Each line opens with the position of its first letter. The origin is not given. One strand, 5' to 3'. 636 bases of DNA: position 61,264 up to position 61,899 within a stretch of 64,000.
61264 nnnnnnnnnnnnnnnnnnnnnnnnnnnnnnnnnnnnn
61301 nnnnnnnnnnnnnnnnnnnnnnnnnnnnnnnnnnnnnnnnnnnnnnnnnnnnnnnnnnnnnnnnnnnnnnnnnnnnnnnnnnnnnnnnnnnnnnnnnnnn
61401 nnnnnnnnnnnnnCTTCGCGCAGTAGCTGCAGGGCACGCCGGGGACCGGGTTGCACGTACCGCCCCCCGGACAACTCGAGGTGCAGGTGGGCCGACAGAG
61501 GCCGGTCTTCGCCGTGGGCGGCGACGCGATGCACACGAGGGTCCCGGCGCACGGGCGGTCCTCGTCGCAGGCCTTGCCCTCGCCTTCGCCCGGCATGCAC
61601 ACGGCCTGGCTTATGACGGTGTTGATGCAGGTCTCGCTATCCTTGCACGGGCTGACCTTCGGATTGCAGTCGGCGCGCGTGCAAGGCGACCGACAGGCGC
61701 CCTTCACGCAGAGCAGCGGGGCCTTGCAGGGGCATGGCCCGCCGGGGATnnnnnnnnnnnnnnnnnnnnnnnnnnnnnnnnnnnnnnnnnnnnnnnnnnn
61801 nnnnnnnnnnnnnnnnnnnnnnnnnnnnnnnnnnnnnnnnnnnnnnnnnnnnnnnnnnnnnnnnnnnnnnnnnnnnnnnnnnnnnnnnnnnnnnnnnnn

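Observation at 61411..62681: Divergent pair of paralogous Cys-rich lipoproteins with near-overlapping starts and an inverted nucleotide repeat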

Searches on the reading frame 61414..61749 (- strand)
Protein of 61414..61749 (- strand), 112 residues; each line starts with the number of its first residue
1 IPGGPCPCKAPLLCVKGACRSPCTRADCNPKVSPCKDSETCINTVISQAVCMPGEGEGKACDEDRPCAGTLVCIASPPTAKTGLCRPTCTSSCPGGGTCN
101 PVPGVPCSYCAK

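Call 19: search_protein_representatives(alignment_id=A2)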
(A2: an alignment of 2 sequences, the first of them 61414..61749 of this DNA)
Query: 2 sequences, 118 profile positions. Proteins with E-value up to 0.001 (for the whole library): 77; up to 1e-10: 28; up to 1e-30: 2. The best 77 are listed.
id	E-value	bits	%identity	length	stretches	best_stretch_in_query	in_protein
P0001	2.1e-49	183.1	-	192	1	1-117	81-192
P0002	6.5e-46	171.8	-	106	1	12-118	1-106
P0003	1.5e-16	77.0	-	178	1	2-118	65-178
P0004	4.1e-16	75.7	-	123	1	2-116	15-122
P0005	6.9e-16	74.9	-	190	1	2-116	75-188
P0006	2.6e-15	73.0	-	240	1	1-118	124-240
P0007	3.0e-15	72.9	-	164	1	2-116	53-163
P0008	1.7e-14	70.4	-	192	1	2-116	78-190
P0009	4.4e-14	69.1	-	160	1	5-116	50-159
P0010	5.6e-14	68.8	-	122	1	2-118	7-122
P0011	5.7e-14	68.7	-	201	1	2-118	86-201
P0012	9.6e-14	68.0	-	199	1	2-118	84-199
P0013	1.8e-13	67.1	-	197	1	1-118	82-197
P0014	2.3e-13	66.8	-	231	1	2-118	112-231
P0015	4.1e-13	66.0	-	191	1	2-118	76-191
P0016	5.7e-13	65.5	-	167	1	2-115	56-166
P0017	1.4e-12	64.2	-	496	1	2-115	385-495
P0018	1.5e-12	64.1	-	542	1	1-115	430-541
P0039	3.6e-09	53.3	-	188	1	1-115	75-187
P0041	5.0e-09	52.8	-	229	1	2-118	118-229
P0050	1.0e-07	48.6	-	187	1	2-115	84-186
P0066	3.6e-05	40.4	-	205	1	2-117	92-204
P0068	5.4e-05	39.8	-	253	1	4-116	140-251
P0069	6.8e-05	39.4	-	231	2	26-115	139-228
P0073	1.1e-04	38.8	-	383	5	6-111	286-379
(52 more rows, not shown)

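Call 25: find_homologous_proteins(query=A3, max_evalue=0.001)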
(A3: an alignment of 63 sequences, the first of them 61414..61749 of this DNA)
Query A3 (63 sequences) (112 aa, profile of the alignment): 15 proteins with E <= 0.001 among 577 candidates.
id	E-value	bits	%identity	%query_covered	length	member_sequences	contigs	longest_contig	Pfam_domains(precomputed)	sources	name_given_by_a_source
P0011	2.9e-28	116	36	65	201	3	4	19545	-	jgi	-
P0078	4.8e-28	116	35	66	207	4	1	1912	-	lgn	-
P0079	5.7e-28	115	37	98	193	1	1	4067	-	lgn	-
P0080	7.9e-28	115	39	63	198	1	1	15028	-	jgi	jgi:hypothetical protein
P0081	1.1e-27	114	37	98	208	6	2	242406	-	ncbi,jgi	jgi:hypothetical protein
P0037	1.8e-27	114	30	99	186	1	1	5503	-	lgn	-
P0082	1.3e-26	111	44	63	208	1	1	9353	-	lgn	-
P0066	8.6e-26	108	35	63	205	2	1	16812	-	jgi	-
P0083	3.6e-25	106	39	53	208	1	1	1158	-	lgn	-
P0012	1.4e-24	104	40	87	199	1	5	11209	-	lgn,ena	-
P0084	1.5e-23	101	42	79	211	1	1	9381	-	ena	-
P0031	6.4e-23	99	35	82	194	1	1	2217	-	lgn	-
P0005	7.5e-21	92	31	96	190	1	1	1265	-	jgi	jgi:hypothetical protein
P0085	7.5e-19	86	47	88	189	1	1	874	-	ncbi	-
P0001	3.7e-18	84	100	100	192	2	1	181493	-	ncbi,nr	ncbi:MAG: hypothetical protein IT371_10475 [Deltaproteobacteria bacterium]|nr:hypothetical protein [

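Call 26: search_protein_families(library=pfam, alignment_id=A3, max_evalue=1)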
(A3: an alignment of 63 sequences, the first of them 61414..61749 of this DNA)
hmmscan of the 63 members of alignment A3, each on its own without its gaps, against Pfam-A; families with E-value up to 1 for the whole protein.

A. member 1, window:61414-61749:- (112 aa): 0 families

B. families by the number of members that match (of 63 scanned): 10 families
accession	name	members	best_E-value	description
PF04706.18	Dickkopf_N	19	0.00015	Dickkopf N-terminal cysteine-rich region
PF23416.1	DUF7107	18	0.00057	Domain of unknown function (DUF7107)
PF01683.23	EB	12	0.002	EB module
PF21164.2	Dumpy_DPY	3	0.041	Dumpy, DPY module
PF17281.7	DUF5346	1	0.02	Family of unknown function (DUF5346)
PF14625.12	Lustrin_cystein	1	0.09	Lustrin, cysteine-rich repeated domain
PF03768.21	Attacin_N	1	0.12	Attacin, N-terminal region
PF03437.21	BtpA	1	0.29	BtpA family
PF19607.4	DUF6112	1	0.36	Family of unknown function (DUF6112)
PF04333.18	MlaA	1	0.41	MlaA lipoprotein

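Call 29: find_related_loci(query=A4, collection=genome_contigs, flank=6000)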
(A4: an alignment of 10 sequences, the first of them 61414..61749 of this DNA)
Query A4 (112 aa) in genome_contigs; peptide patterns used: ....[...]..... (x = any residue, [..] = any of these).
12 stretches matched a pattern; 1 encode a relative of the query (tblastn E <= 1e-3); 1 distinct loci.
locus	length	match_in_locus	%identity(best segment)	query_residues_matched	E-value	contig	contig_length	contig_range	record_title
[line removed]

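Call 30: find_related_loci(query=A4, collection=metagenome_contigs, flank=6000)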
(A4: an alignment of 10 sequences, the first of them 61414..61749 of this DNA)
Query A4 (112 aa) in metagenome_contigs; peptide patterns used: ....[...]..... (x = any residue, [..] = any of these).
17 stretches matched a pattern; 1 encode a relative of the query (tblastn E <= 1e-3); 1 distinct loci.
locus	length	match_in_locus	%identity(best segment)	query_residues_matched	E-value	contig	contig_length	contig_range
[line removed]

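Call 31: find_encoding_contigs(protein=P0081, flank=8000, max_places=4)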
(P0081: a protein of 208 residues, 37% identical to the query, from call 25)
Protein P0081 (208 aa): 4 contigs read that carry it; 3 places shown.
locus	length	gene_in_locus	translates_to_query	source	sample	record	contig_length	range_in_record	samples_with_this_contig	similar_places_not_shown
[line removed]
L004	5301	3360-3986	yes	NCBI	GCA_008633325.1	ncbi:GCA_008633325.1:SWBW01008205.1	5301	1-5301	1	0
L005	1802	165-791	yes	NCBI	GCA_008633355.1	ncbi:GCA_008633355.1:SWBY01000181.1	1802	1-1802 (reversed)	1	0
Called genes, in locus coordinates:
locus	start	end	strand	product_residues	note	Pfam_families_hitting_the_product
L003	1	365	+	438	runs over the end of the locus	PF19295:SufBD_N, PF01458:SUFBD_core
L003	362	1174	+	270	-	PF00005:ABC_tran, PF02463:SMC_N (faint), PF13304:AAA_21 (faint)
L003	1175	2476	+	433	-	PF00155:Aminotran_1_2 (weak), PF00266:Aminotran_5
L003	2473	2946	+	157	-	PF01592:NifU_N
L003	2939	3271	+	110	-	PF01883:FeS_assembly_P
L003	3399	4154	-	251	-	PF00691:OmpA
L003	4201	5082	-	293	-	PF13145:Rotamase_2 (faint), PF13616:Rotamase_3, PF00639:Rotamase, PF13616:Rotamase_3, PF00639:Rotamase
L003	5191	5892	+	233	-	-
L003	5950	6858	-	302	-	PF04055:Radical_SAM, PF13186:SPASM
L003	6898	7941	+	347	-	PF22422:MGH1-like_GH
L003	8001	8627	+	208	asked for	-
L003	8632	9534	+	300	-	PF00892:EamA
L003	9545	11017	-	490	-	PF00089:Trypsin, PF00188:CAP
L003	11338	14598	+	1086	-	-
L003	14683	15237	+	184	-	PF07963:N_methyl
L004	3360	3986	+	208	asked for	-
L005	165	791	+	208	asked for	-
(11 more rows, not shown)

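Call 32: find_encoding_contigs(protein=P0011, flank=8000, max_places=3)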
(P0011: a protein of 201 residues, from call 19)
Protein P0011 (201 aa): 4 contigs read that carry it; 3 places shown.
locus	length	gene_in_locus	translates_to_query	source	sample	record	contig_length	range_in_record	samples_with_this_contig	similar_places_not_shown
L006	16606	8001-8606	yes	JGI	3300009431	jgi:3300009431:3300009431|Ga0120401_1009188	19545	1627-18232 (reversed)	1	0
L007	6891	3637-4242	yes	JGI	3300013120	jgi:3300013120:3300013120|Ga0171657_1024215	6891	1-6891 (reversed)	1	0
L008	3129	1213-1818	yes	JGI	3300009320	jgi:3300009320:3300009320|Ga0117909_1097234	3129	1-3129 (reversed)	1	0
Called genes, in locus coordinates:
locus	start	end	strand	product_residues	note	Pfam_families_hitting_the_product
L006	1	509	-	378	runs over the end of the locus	PF13173:AAA_14, PF13401:AAA_22 (faint), PF13635:DUF4143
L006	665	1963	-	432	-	PF13173:AAA_14, PF13635:DUF4143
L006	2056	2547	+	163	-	PF22435:MRM3-like_sub_bind, PF08032:SpoU_sub_bind (weak)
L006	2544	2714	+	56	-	-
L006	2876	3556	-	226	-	PF03104:DNA_pol_B_exo1 (weak), PF13482:RNase_H_2, PF10108:DNA_pol_B_exo2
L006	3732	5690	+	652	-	-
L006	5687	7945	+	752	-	PF23139:OB_YrrC, PF14490:HHH_RecD2, PF05970:PIF1 (weak), PF13086:AAA_11, PF13245:AAA_19, PF13604:AAA_30, PF18335:SH3_13, PF13538:UvrD_C_2, +5 more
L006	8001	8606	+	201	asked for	-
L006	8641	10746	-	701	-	PF04151:PPC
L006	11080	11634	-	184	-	-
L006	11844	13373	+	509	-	PF00496:SBP_bac_5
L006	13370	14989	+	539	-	PF00496:SBP_bac_5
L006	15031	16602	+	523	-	PF19300:BPD_transp_1_N (faint), PF00528:BPD_transp_1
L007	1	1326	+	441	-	?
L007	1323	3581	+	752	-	PF23139:OB_YrrC, PF14490:HHH_RecD2, PF05970:PIF1 (weak), PF13086:AAA_11, PF13245:AAA_19, PF13604:AAA_30, PF18335:SH3_13, PF13538:UvrD_C_2, +5 more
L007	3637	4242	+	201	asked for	-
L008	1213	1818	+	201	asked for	-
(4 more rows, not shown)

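Call 33: find_encoding_contigs(protein=P0080, flank=8000, max_places=3)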
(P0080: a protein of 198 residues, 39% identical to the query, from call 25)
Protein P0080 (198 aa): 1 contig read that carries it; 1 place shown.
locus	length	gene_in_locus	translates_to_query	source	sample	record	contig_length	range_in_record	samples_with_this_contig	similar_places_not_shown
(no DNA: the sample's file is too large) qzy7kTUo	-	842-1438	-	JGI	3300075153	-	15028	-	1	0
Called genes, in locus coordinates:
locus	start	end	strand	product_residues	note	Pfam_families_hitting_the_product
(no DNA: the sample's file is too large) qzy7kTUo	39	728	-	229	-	-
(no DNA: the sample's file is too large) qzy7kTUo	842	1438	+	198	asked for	-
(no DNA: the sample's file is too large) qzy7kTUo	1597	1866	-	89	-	PF02416:TatA_B_E (weak)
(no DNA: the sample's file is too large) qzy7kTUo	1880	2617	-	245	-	-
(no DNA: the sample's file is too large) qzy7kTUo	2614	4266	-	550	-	PF13717:Zn_ribbon_4 (weak)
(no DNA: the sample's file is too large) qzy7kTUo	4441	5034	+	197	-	PF07879:PHB_acc_N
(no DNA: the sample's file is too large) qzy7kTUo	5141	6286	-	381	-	-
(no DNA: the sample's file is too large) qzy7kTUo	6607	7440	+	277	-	-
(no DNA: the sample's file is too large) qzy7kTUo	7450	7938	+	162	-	-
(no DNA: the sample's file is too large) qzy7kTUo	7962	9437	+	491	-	PF12704:MacB_PCD, PF02687:FtsX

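Call 34: find_encoding_contigs(protein=P0066, flank=8000, max_places=3)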
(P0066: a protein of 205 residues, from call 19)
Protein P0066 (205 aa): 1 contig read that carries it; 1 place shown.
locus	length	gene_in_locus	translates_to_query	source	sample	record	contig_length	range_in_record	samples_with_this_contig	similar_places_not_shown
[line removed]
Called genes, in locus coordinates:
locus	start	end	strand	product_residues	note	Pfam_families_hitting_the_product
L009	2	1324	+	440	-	?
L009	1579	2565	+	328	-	PF01797:Y1_Tnp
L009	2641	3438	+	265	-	PF00515:TPR_1 (faint), PF07719:TPR_2 (weak), PF13181:TPR_8 (faint), PF13428:TPR_14 (faint), PF13176:TPR_7 (faint), PF13414:TPR_11, PF13432:TPR_16 (weak), PF23914:TPR_CcmH_CycH (weak), +1 more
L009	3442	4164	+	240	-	-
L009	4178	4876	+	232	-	PF01618:MotA_ExbB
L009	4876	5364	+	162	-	PF02472:ExbD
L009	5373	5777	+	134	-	PF02472:ExbD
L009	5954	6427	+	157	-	-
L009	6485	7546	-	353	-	PF13528:Glyco_trans_1_3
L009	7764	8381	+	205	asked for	-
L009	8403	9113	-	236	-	-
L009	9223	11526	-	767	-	PF19974:TCAD9, PF05706:CDKN3, PF00782:DSPc, PF22741:PTP-NADK (weak), PF22784:PTP-SAK, PF22785:Tc-R-P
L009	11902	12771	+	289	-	-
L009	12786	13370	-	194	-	-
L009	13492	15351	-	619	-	PF08487:VIT, PF13519:VWA_2 (weak), PF13768:VWA_3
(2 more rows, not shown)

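Call 35: find_encoding_contigs(protein=P0012, flank=8000, max_places=3)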
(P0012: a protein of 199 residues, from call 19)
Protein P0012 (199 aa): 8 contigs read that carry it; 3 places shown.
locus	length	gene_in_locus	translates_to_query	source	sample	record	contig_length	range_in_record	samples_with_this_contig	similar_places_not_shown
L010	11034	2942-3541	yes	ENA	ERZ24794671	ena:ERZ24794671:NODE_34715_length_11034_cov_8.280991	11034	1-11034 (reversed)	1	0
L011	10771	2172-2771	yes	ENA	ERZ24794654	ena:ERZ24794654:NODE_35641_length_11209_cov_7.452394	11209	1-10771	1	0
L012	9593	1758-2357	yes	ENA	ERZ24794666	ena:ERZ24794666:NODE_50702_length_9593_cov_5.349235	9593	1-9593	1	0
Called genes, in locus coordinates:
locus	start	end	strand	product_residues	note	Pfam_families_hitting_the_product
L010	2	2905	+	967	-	?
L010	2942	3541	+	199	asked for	-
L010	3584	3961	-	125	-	-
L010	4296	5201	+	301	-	PF06439:3keto-disac_hyd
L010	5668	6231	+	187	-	-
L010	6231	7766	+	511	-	-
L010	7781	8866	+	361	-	PF04055:Radical_SAM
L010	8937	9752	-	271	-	PF18978:DUF5714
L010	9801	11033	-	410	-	?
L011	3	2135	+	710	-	?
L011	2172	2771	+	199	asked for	-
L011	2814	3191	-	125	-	-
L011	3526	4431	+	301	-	PF06439:3keto-disac_hyd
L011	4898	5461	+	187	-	-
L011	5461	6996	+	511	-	-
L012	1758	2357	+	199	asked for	-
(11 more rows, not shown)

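Call 38: find_encoding_contigs(protein=P0050, flank=8000, max_places=3)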
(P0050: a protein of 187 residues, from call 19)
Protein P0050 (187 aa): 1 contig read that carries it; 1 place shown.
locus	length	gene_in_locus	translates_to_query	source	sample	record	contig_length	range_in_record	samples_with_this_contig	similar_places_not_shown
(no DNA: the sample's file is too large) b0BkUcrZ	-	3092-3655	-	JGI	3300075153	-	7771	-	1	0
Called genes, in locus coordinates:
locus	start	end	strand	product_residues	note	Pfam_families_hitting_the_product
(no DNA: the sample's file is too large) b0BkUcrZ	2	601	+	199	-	?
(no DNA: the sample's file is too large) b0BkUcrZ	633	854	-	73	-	-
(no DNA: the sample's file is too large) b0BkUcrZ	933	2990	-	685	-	PF00069:Pkinase, PF07714:PK_Tyr_Ser-Thr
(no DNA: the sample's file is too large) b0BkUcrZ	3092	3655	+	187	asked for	-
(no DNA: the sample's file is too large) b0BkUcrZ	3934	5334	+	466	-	-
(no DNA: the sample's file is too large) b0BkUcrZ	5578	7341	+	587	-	-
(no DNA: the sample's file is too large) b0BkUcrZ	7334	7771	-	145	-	?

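Call 39: find_encoding_contigs(protein=P0085, flank=8000, max_places=3)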
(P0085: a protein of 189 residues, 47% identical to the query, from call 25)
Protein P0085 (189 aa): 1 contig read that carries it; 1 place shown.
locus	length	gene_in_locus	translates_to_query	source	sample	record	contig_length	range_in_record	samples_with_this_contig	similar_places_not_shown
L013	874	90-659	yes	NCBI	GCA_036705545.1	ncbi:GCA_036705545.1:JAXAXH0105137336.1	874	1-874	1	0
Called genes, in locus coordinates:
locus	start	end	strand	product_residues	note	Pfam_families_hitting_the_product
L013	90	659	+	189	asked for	-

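Call 56: find_encoding_contigs(protein=P0041, flank=8000, max_places=3)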
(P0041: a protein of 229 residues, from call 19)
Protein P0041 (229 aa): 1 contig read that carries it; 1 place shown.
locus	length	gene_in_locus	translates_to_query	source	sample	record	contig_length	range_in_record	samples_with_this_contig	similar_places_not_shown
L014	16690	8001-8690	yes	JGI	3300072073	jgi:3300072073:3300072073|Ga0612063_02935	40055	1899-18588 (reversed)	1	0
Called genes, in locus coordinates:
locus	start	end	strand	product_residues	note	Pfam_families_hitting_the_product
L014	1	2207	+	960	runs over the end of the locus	PF00515:TPR_1 (faint), PF07719:TPR_2 (faint), PF13174:TPR_6 (faint), PF13424:TPR_12 (faint), PF13428:TPR_14 (faint), PF14559:TPR_19 (faint), PF13414:TPR_11 (weak), PF13432:TPR_16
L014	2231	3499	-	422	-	PF02475:TRM5-TYW2_MTfase (weak), PF05050:Methyltransf_21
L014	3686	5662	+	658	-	-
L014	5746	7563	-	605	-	-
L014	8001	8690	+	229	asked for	-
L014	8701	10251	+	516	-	PF01266:DAO (faint), PF00732:GMC_oxred_N (weak), PF05199:GMC_oxred_C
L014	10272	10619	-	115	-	PF03960:ArsC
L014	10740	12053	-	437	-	-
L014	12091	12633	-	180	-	-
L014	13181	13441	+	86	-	-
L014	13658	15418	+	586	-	PF00656:Peptidase_C14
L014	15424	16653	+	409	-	-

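Call 57: find_encoding_contigs(protein=P0039, flank=8000, max_places=3)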
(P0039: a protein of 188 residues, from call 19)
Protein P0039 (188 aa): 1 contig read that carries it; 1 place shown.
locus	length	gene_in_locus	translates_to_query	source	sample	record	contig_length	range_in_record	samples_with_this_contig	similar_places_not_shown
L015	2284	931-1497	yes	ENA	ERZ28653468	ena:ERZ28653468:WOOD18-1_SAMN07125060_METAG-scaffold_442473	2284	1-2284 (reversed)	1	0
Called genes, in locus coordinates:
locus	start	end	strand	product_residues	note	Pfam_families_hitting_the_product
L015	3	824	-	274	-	?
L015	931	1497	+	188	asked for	-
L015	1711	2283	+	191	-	?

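Call 58: find_encoding_contigs(protein=P0016, flank=8000, max_places=3)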
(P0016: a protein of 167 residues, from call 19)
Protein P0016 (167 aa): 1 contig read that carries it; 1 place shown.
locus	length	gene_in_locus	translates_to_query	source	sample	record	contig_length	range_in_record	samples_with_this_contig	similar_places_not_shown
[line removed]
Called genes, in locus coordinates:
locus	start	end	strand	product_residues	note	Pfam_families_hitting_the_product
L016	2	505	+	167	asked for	?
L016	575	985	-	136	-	PF13490:zf-HC2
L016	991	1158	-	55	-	?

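Call 60: list_cluster_members(proteins=[P0002, P0001])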
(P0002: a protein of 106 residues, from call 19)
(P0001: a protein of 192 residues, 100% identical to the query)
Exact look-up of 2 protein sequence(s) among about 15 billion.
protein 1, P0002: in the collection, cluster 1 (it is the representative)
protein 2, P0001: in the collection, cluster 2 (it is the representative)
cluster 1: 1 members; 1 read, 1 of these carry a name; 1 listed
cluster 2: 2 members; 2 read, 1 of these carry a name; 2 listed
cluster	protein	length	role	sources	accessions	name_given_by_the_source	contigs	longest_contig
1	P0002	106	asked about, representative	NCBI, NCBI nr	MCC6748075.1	MAG: hypothetical protein IT371_10480 [Deltaproteobacteria bacterium] | hypothetical protein [Deltaproteobacteria bacterium]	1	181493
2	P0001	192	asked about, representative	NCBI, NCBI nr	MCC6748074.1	MAG: hypothetical protein IT371_10475 [Deltaproteobacteria bacterium] | hypothetical protein [Deltaproteobacteria bacterium]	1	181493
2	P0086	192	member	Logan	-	-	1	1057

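Call 62: find_encoding_contigs(protein=P0086, flank=5000, max_places=3)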
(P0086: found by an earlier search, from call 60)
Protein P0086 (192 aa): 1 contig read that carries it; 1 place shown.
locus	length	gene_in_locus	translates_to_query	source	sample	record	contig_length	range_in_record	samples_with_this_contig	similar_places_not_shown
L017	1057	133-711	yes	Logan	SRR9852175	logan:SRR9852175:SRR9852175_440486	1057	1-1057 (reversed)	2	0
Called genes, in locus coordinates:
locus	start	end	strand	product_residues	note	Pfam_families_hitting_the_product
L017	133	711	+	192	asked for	-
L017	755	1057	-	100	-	?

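Call 64: search_protein_families(library=pfam, proteins=[P0017, P0018, P0068, P0073, P0069], max_evalue=0.01)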
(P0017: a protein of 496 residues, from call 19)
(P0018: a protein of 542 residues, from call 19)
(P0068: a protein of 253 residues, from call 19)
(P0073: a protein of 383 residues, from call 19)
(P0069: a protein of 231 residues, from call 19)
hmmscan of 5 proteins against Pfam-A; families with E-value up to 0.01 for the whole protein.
P0017 (496 aa): 1 family
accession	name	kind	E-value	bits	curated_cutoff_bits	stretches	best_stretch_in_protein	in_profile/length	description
PF04706.18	Dickkopf_N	-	0.0038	18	25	1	415-455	6-45/51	Dickkopf N-terminal cysteine-rich region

P0018 (542 aa): 0 families

P0068 (253 aa): 0 families

P0073 (383 aa): 0 families

P0069 (231 aa): 0 families
